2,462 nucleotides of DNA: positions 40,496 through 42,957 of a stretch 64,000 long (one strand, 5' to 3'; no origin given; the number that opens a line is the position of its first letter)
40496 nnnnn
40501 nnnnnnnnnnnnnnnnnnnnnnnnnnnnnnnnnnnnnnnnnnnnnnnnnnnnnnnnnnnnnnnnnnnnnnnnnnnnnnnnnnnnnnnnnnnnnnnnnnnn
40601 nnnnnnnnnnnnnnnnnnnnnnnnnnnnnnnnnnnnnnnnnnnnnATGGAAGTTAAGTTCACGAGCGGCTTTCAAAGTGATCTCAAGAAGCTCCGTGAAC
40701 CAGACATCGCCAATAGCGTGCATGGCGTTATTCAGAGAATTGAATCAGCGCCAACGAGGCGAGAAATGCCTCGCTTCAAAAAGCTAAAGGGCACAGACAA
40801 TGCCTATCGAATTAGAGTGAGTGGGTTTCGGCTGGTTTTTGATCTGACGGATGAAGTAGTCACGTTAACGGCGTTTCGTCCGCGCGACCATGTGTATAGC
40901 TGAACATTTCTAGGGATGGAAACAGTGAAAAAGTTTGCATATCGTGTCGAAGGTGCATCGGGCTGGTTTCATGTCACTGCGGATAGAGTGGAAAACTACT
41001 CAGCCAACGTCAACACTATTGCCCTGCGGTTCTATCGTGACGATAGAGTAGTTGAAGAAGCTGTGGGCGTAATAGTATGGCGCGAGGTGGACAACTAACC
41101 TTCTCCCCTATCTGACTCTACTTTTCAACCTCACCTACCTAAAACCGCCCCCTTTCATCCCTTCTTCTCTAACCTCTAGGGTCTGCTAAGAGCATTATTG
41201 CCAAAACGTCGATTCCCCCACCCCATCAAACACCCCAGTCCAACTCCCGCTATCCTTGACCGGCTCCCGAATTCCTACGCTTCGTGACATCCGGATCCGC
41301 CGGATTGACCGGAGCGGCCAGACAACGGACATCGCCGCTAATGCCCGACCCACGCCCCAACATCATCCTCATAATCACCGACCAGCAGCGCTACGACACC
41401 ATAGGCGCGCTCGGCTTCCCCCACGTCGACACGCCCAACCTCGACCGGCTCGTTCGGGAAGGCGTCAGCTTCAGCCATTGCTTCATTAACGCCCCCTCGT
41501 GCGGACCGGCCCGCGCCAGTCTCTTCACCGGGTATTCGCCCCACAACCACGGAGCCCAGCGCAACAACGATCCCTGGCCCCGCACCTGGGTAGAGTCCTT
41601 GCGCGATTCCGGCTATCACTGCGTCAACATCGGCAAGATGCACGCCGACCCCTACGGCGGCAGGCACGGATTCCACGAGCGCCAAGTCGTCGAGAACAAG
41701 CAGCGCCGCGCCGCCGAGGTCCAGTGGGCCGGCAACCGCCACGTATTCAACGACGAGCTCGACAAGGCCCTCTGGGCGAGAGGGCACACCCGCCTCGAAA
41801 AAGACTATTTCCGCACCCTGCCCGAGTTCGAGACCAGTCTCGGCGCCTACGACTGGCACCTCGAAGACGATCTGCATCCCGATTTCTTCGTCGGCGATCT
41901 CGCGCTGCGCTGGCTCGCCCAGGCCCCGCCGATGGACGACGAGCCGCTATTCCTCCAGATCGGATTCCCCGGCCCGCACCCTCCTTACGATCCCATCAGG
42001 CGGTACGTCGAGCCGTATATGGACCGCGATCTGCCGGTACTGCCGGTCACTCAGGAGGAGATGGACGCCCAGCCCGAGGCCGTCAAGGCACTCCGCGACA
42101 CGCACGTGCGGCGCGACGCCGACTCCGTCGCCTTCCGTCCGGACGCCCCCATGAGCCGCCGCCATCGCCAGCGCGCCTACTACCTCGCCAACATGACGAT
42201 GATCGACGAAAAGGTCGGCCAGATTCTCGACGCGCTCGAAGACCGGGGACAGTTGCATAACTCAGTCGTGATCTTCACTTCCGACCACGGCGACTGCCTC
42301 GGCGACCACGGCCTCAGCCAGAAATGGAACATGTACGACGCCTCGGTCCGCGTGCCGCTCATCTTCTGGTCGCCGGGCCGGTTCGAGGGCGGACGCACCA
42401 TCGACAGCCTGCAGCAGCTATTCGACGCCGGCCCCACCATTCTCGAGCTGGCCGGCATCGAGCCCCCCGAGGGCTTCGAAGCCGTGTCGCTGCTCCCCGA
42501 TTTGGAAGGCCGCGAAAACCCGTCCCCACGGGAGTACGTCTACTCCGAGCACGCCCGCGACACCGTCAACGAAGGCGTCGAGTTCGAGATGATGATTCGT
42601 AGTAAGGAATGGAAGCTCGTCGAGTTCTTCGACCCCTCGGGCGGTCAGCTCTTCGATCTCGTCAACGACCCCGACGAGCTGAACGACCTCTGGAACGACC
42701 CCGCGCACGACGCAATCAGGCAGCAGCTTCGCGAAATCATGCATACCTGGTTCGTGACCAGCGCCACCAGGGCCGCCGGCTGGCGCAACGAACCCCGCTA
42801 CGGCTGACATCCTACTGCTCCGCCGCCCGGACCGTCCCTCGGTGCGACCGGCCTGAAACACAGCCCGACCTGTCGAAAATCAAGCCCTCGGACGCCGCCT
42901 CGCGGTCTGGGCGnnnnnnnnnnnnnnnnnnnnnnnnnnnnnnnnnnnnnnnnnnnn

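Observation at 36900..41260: Lower-GC ~4 kb island bearing a toxin-antitoxin pair, a secreted nuclease and orphan ORFs, bounded by strand-asymmetric purine/pyrimidine tracts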

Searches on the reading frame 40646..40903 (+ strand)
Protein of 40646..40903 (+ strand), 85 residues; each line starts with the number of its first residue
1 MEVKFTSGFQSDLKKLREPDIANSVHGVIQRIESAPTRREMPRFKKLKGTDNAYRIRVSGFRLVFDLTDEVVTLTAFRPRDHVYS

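Call 5: search_protein_families(library=pfam, proteins=[window:40646-40903:+], max_evalue=0.1)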
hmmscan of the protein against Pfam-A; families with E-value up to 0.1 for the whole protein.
window:40646-40903:+ (85 aa): 2 families
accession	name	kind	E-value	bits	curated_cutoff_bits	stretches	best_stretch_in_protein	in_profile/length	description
PF05016.21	ParE_toxin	-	5.7e-06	27.3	23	1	3-82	1-87/89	ParE toxin of type II toxin-antitoxin system, parDE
PF07677.20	A2M_recep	-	0.044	14.9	21.7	1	1-58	8-64/95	A-macroglobulin receptor binding domain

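Call 16: search_protein_families(library=phrogs, proteins=[window:40646-40903:+], max_evalue=0.01)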
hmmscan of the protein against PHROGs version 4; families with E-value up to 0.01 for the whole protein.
window:40646-40903:+ (85 aa): 1 family
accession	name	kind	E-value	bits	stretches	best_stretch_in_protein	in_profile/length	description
phrog_1213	-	moron, auxiliary metabolic gene and host takeover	3.2e-10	41.4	1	1-84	3-87/88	RelE-like toxin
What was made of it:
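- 40646..40903 (+): An 85-aa RelE/ParE-superfamily toxin that overlaps the antitoxin gene by 11 nt. Pfam ParE_toxin 27.3 bits against a cut-off of 23 (call 5). phrog_1213 RelE-like toxin, 3e-10 (call 16).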

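Call 17: search_protein_families(library=ncbifam, proteins=[window:40646-40903:+], max_evalue=0.01)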
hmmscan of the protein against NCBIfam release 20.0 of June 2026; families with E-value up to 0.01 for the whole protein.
window:40646-40903:+ (85 aa): 2 families
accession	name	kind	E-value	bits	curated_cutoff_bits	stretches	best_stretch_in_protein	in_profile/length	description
TIGR02385.1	RelE_StbE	subfamily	0.0016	18.9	27.9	1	2-82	1-84/88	type II toxin-antitoxin system mRNA interferase toxin, RelE/StbE family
TIGR02116.1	toxin_Txe_YoeB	equivalog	0.0022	18.2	51.8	1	5-77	1-76/80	Txe/YoeB family addiction module toxin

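Call 18: search_protein_families(library=padloc, proteins=[window:40646-40903:+], max_evalue=0.01)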
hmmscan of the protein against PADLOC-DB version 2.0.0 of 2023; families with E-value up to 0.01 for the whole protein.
window:40646-40903:+ (85 aa): 0 families

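Call 66: search_solved_structures(query=window:40646-40903:+, max_evalue=1)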
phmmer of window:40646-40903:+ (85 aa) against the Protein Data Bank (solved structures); distinct sequences matched with E-value up to 1: 8.
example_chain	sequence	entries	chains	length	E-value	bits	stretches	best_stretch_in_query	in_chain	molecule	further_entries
3bpq_B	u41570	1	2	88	0.0043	20.5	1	1-82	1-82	Toxin RelE3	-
4v7k_Ay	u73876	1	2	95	0.016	18.7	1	40-76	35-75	Toxin relE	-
4fxe_D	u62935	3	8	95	0.03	17.8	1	40-74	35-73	mRNA interferase RelE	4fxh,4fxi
2kc8_A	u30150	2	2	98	0.042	17.3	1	40-74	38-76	Toxin relE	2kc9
4v7j_Ay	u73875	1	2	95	0.079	16.5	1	40-74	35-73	Toxin relE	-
1wmi_A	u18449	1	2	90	0.083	16.4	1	32-84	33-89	hypothetical protein PHS013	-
3g5o_B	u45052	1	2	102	0.12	15.9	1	3-79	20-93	Uncharacterized protein Rv2866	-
9bh5_Ce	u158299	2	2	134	0.88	13.1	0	30-64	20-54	Large ribosomal subunit protein eL32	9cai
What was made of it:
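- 40646..40903 (+): Best solved relatives are RelE3 (3bpq) and E. coli RelE, both weak at E 0.004-0.08 (call 66).
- On RelE-type mRNA interferase (as opposed to the ParE gyrase poison): The best PDB hits are RelE3 and E. coli RelE, but at E 0.004-0.08 (call 66).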

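Call 85: find_related_loci(query=window:40646-40903:+, collection=viral_contigs, flank=4000)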
Query window:40646-40903:+ (85 aa) in viral_contigs; peptide patterns used: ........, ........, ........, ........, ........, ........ (x = any residue, [..] = any of these).
40 stretches matched a pattern, but none encodes a relative of the query by tblastn (E <= 1e-3).

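Call 92: find_encoding_contigs(protein=window:40646-40903:+, flank=5000, max_places=6)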
Protein window:40646-40903:+ (85 aa): 1 contig read that carries it; 1 place shown.
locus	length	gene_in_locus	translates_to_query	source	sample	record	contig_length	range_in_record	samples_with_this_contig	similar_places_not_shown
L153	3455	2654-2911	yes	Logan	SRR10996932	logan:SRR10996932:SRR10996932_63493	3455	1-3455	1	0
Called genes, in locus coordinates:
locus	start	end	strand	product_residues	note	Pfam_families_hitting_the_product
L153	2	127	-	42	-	?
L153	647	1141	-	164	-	PF00565:SNase (weak)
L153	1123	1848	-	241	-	-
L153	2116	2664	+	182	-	PF13274:SocA_Panacea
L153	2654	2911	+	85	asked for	PF05016:ParE_toxin (weak)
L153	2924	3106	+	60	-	-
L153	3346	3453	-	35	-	?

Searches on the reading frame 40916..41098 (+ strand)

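Call 5: search_protein_families(library=pfam, proteins=[window:40916-41098:+], max_evalue=0.1)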
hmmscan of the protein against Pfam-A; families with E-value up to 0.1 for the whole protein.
window:40916-41098:+ (60 aa): 1 family
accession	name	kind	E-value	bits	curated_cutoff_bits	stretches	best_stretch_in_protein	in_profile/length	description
PF19972.4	TCAD3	-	0.055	13.8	27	0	31-40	3-12/48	Ternary complex associated domain 3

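Call 16: search_protein_families(library=phrogs, proteins=[window:40916-41098:+], max_evalue=0.01)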
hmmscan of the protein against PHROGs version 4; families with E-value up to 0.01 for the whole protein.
window:40916-41098:+ (60 aa): 0 families

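Call 17: search_protein_families(library=ncbifam, proteins=[window:40916-41098:+], max_evalue=0.01)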
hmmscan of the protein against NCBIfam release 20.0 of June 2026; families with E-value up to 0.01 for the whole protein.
window:40916-41098:+ (60 aa): 0 families

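Call 18: search_protein_families(library=padloc, proteins=[window:40916-41098:+], max_evalue=0.01)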
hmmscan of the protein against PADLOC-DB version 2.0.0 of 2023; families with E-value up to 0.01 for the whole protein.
window:40916-41098:+ (60 aa): 0 families

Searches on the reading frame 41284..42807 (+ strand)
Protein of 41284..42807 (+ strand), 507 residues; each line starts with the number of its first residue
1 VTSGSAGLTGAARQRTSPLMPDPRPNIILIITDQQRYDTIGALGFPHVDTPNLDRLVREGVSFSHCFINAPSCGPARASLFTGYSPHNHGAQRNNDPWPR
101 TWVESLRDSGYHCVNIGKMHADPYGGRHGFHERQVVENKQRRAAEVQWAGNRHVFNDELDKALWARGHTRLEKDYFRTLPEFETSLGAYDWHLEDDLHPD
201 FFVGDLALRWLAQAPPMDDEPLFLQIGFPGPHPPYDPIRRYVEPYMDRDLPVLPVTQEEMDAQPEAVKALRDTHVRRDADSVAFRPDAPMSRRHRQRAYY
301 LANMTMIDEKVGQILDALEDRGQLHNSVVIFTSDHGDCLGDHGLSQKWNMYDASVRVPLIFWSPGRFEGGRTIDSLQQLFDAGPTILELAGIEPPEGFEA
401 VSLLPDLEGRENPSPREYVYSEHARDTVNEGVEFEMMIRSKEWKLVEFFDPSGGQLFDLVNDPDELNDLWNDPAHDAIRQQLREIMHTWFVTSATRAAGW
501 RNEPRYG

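Call 5: search_protein_families(library=pfam, proteins=[window:41284-42807:+], max_evalue=0.1)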
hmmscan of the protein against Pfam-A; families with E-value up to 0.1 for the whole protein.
window:41284-42807:+ (507 aa): 5 families
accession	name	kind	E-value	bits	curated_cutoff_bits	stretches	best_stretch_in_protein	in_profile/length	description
PF00884.28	Sulfatase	-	1.5e-47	162.8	25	1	25-392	1-301/301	Sulfatase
PF16347.10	SGSH_C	-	1.2e-25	90.9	29.3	1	340-486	1-148/154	N-sulphoglucosamine sulphohydrolase, C-terminal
PF01663.27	Phosphodiest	-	2.1e-11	44.5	23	2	28-94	2-65/342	Type I phosphodiesterase / nucleotide pyrophosphatase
PF02995.22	DUF229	-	4.7e-05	22.7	25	1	303-340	309-346/496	Protein of unknown function (DUF229)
PF01676.23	Metalloenzyme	-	0.024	14.6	24.3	0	302-393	171-251/252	Metalloenzyme superfamily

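Call 13: find_related_loci(query=window:41284-42807:+, collection=genome_contigs, flank=10000)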
Query window:41284-42807:+ (507 aa) in genome_contigs; peptide patterns used: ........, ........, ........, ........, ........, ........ (x = any residue, [..] = any of these).
599 stretches matched a pattern (row limit reached: there are more); 564 encode a relative of the query (tblastn E <= 1e-3); the best 80 are kept; 80 distinct loci.
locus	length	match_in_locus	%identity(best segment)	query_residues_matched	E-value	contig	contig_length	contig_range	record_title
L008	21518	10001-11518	97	2-507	0e+0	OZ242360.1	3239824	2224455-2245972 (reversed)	MAG: Chloroflexota bacterium isolate 96c89a91-56bf-49b9-8890-dc7aad1d8409 genome assembly, chromosome: 1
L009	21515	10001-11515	89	3-507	0e+0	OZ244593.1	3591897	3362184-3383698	MAG: Chloroflexota bacterium isolate 88f3a034-1e95-44e9-9cba-3f5f03d74490 genome assembly, chromosome: 1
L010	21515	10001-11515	88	3-507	0e+0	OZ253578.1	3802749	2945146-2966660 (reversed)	MAG: Chloroflexota bacterium isolate 48853afe-6264-4d68-b03e-03448b293cf5 genome assembly, chromosome: 1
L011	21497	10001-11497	80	9-507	0e+0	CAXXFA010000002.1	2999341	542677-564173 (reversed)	MAG: Chloroflexota bacterium isolate 89e1c7f9-7971-4734-96c6-435762dbc333 genome assembly, contig: contig_2, whole genom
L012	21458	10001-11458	76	20-505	0e+0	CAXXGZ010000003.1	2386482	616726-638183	MAG: Chloroflexota bacterium isolate 2d6b9f97-f50f-46fd-9931-9ea7ae414042 genome assembly, contig: contig_3, whole genom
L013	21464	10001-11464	63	24-504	0e+0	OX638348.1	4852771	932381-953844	MAG: uncultured Opitutaceae bacterium isolate b1b57f99-08c0-43d1-969e-fd0ef39b1292 genome assembly, chromosome: 1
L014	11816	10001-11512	61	19-504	0e+0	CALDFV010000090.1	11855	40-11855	MAG: uncultured Opitutaceae bacterium isolate S1_Bin_Bin_254_1 genome assembly, contig: c_000000095907, whole genome sho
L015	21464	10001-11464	63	24-504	0e+0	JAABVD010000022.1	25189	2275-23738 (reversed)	MAG: Opitutia bacterium isolate 287ce scaffold_3485, whole genome shotgun sequence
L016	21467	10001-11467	63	24-505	0e+0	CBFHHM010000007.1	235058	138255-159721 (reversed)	MAG: Candidatus Pelagisphaera sp. isolate AGTU_4_bin_7_strict genome assembly, contig: AGTU_4_bin_7_strict_c7, whole gen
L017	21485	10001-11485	61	24-500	0e+0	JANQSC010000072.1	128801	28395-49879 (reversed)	MAG: Opitutaceae bacterium isolate IP29b_bin.87 k99_2925880, whole genome shotgun sequence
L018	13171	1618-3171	59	5-504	0e+0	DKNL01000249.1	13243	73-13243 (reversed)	MAG TPA_asm: Opitutales bacterium UBA7389 UBA7389_contig_5835, whole genome shotgun sequence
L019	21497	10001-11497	61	24-504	0e+0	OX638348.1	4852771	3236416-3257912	MAG: uncultured Opitutaceae bacterium isolate b1b57f99-08c0-43d1-969e-fd0ef39b1292 genome assembly, chromosome: 1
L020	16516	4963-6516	58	5-504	0e+0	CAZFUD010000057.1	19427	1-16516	MAG TPA_asm: uncultured Opitutaceae bacterium isolate SRP077602_co4_676 genome assembly, contig: NODE_4751_length_19427_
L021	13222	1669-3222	58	5-504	0e+0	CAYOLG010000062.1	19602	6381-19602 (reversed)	MAG TPA_asm: uncultured Opitutaceae bacterium isolate SRP134809_co1_176 genome assembly, contig: NODE_5186_length_19602_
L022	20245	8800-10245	65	25-506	0e+0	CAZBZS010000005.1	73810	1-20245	MAG TPA_asm: uncultured Chloroflexota bacterium isolate SRP092902_co1_109 genome assembly, contig: NODE_286_length_73810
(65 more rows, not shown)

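Call 90: search_protein_families(library=pfam, proteins=[L012:8876-9847:-], max_evalue=0.001)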
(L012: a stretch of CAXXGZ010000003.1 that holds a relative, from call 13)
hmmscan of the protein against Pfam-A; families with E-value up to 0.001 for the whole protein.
L012:8876-9847:- (323 aa): 1 family
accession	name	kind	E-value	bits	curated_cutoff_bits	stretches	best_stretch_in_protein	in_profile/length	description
PF03747.19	ADP_ribosyl_GH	-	2.2e-67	228.2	26.2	1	18-291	1-286/287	ADP-ribosylglycohydrolase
